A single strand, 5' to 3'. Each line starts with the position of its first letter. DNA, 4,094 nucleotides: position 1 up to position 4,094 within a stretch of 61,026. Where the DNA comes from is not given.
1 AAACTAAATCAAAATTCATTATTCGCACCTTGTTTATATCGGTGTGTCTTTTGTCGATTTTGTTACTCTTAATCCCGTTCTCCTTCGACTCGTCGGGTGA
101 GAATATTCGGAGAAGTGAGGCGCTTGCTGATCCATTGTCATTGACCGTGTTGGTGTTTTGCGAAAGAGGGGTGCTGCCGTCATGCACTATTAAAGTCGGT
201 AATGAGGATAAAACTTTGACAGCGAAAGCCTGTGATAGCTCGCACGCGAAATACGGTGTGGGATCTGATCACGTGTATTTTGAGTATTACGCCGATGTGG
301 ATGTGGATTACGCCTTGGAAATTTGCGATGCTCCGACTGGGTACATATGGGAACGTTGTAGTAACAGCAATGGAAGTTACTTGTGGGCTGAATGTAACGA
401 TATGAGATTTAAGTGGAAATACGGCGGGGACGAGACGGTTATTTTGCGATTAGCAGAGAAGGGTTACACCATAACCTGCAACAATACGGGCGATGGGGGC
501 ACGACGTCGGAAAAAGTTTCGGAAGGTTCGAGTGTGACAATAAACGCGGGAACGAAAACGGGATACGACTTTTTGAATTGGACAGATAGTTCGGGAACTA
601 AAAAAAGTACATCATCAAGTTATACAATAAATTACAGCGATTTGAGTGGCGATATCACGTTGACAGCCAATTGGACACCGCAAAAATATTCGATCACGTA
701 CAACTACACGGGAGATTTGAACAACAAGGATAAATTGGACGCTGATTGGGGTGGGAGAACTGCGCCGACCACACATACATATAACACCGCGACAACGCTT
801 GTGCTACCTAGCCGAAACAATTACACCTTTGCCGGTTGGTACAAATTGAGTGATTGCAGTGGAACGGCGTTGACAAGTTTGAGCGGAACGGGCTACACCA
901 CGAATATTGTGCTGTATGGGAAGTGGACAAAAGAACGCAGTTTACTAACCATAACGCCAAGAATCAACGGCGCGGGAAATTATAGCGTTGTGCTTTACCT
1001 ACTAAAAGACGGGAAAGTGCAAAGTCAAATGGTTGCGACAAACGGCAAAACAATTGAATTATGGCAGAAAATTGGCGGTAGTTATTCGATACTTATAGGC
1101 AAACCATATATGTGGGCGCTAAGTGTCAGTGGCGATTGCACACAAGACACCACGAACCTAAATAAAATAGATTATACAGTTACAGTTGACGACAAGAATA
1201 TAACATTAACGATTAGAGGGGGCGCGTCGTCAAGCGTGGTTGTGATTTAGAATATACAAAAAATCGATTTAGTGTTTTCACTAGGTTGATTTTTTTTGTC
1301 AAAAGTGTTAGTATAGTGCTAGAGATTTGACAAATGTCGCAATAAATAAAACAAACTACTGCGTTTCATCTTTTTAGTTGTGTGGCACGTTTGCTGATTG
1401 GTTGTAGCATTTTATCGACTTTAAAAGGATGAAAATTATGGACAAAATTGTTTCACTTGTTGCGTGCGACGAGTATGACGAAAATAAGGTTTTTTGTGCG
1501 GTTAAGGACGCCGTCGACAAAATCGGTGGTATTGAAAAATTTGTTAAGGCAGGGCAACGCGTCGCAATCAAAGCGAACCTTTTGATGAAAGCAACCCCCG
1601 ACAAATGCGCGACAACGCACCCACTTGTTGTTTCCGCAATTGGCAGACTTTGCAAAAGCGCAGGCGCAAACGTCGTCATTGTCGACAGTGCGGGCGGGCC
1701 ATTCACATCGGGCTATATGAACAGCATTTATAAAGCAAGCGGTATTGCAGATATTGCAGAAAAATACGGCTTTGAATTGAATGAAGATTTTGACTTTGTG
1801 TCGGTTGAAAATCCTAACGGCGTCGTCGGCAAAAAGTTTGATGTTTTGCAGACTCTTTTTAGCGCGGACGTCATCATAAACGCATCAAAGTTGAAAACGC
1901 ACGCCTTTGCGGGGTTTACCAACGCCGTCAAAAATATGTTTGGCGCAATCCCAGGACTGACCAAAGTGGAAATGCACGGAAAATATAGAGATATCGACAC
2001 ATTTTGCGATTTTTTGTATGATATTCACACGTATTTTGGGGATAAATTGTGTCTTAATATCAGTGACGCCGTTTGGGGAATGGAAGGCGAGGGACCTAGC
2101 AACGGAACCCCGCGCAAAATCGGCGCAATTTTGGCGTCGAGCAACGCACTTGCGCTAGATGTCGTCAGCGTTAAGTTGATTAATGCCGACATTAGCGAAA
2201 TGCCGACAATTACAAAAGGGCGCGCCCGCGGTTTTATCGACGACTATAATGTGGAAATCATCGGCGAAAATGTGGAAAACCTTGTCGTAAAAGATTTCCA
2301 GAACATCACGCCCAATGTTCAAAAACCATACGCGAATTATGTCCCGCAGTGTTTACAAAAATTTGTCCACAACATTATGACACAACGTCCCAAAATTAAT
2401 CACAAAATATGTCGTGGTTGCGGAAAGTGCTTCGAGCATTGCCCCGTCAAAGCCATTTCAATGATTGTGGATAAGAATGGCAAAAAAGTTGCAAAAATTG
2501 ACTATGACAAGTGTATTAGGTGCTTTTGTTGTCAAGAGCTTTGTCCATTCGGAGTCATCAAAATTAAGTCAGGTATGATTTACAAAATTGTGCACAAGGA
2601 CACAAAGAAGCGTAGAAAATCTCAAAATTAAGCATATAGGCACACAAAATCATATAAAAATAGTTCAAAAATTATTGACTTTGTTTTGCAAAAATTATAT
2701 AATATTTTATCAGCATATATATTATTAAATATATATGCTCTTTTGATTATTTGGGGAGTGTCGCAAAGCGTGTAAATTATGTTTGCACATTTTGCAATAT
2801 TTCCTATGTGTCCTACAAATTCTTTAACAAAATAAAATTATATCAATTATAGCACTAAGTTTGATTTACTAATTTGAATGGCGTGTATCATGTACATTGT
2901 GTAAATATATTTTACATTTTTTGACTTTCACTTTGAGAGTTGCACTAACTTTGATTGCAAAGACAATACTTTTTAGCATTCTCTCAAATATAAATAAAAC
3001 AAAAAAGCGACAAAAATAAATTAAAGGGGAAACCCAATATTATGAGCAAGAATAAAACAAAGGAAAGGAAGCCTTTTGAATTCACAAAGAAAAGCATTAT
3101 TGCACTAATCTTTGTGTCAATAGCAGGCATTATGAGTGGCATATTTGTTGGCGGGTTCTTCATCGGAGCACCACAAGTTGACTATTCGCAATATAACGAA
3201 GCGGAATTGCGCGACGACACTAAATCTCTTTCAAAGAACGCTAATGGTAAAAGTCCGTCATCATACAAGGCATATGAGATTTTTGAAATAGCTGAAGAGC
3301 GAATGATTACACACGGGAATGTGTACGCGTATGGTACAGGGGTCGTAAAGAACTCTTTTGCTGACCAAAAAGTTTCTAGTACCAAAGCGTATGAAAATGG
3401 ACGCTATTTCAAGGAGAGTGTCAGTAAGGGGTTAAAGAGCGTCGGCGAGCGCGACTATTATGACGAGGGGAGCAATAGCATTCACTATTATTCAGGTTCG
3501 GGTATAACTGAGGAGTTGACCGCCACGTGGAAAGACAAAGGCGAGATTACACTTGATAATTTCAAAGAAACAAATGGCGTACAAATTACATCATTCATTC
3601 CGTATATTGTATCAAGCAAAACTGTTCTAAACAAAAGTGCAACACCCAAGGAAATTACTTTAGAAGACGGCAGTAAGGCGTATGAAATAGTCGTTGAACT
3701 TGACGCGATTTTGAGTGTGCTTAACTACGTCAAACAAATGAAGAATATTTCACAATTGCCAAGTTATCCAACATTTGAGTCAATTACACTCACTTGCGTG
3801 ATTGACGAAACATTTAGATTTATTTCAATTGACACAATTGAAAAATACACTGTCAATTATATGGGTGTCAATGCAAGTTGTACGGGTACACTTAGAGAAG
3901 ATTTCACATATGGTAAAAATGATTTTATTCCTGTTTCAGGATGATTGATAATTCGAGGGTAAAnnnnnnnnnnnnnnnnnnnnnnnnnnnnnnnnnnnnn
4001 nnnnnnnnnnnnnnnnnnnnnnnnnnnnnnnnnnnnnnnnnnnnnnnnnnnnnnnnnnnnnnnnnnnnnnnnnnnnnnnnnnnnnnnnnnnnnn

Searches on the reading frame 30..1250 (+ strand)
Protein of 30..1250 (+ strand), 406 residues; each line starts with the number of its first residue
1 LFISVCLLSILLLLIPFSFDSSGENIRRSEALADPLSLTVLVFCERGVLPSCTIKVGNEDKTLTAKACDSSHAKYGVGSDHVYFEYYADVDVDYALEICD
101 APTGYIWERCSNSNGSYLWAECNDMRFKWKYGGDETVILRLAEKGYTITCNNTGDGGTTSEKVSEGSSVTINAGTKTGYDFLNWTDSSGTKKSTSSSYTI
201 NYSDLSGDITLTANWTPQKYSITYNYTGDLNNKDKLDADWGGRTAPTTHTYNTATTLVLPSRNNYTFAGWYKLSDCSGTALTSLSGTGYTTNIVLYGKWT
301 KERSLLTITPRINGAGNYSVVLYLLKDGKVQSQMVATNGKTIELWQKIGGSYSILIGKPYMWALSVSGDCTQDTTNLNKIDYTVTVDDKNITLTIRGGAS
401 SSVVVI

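Call 64: search_protein_families(library=ncbifam, proteins=[window:30-1250:+], max_evalue=0.00001)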
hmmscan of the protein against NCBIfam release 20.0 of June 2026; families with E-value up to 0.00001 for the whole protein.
window:30-1250:+ (406 aa): 1 family
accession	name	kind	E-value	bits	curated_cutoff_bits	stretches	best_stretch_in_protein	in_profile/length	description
TIGR02543.1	List_Bact_rpt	repeat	5.5e-12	45.8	20.95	2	260-302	1-43/44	TIGR02543 family repeat protein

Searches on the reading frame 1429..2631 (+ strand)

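Call 64: search_protein_families(library=ncbifam, proteins=[window:1429-2631:+], max_evalue=0.00001)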
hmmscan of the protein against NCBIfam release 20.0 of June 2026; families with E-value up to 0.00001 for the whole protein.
window:1429-2631:+ (400 aa): 27 families (the best 25 are shown)
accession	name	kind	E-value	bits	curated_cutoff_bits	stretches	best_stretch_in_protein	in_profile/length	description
NF052623.1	Npun_F2552_fam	equivalog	1.1e-41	143.2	500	1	7-312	2-299/314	Npun_F2552 family protein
TIGR04105.1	FeFe_hydrog_B1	subfamily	1.6e-11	43.6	450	1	274-390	91-217/462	monomeric [FeFe] hydrogenase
NF009053.0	PRK12387.1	subfamily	7.7e-11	42.1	204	1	318-390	30-103/180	formate hydrogenlyase complex iron-sulfur subunit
TIGR02179.1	PorD_KorD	subfamily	8.7e-10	38.6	60.05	1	308-347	37-76/78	2-oxoacid:acceptor oxidoreductase, delta subunit, pyruvate/2-ketoisovalerate family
NF040864.1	HgcB_ferredoxin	equivalog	3.1e-09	36.5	99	1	313-383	3-67/93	mercury methylation ferredoxin HgcB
NF038196.1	ferrodoxin_EFR1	subfamily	8.7e-09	35.8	75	1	227-381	87-233/242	EFR1 family ferrodoxin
NF004541.0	PRK05888.2-2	equivalog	1.1e-08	35.1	217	1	324-393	59-125/168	NADH-quinone oxidoreductase subunit NuoI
NF040684.1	PorD_Arch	equivalog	3e-08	33.6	120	0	313-348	49-84/85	pyruvate synthase subunit PorD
NF045874.1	Vhu_polyferre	exception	6.1e-08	31.8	600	1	314-393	115-189/381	F420-non-reducing hydrogenase associated-polyferredoxin VhuB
TIGR02700.1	flavo_MJ0208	hypoth_equivalog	7.3e-08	32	251.35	1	316-389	137-204/234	dihydromethanopterin reductase (acceptor)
NF058577.1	FdxA_fam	equivalog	7.4e-08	32.5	65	1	328-375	9-51/52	4Fe-4S ferredoxin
TIGR01971.1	NuoI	subfamily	7.9e-08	31.9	113.05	1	290-380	9-101/121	NADH-quinone oxidoreductase, chain I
NF043039.1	HgcAB_like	equivalog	1.2e-07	31.7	285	1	282-377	264-349/350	HgcAB-like fusion protein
TIGR03294.1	FrhG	equivalog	1.5e-07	31.4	245.5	1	294-374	144-217/228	coenzyme F420 hydrogenase subunit gamma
NF004914.0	PRK06273.1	equivalog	3.1e-07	30.3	163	1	317-375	42-108/167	ferredoxin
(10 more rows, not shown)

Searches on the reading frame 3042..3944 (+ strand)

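Call 32: search_protein_families(library=pfam, proteins=[window:3042-3944:+], max_evalue=0.1)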
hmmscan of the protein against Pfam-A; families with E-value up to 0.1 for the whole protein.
window:3042-3944:+ (300 aa): 3 families
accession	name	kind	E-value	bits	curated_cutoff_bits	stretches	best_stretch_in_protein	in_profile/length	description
PF17247.7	DUF5316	-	0.015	15.5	28.7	1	17-38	9-30/74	Family of unknown function (DUF5316)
PF05611.16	DUF780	-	0.052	14.8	25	0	269-292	13-36/71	Caenorhabditis elegans protein of unknown function (DUF780)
PF14908.11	HU-CCDC81_euk_1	-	0.08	13.5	26.1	0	143-199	8-64/89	CCDC81 eukaryotic HU domain 1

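Call 64: search_protein_families(library=ncbifam, proteins=[window:3042-3944:+], max_evalue=0.00001)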
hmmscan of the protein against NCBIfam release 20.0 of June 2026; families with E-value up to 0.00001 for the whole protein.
window:3042-3944:+ (300 aa): 0 families
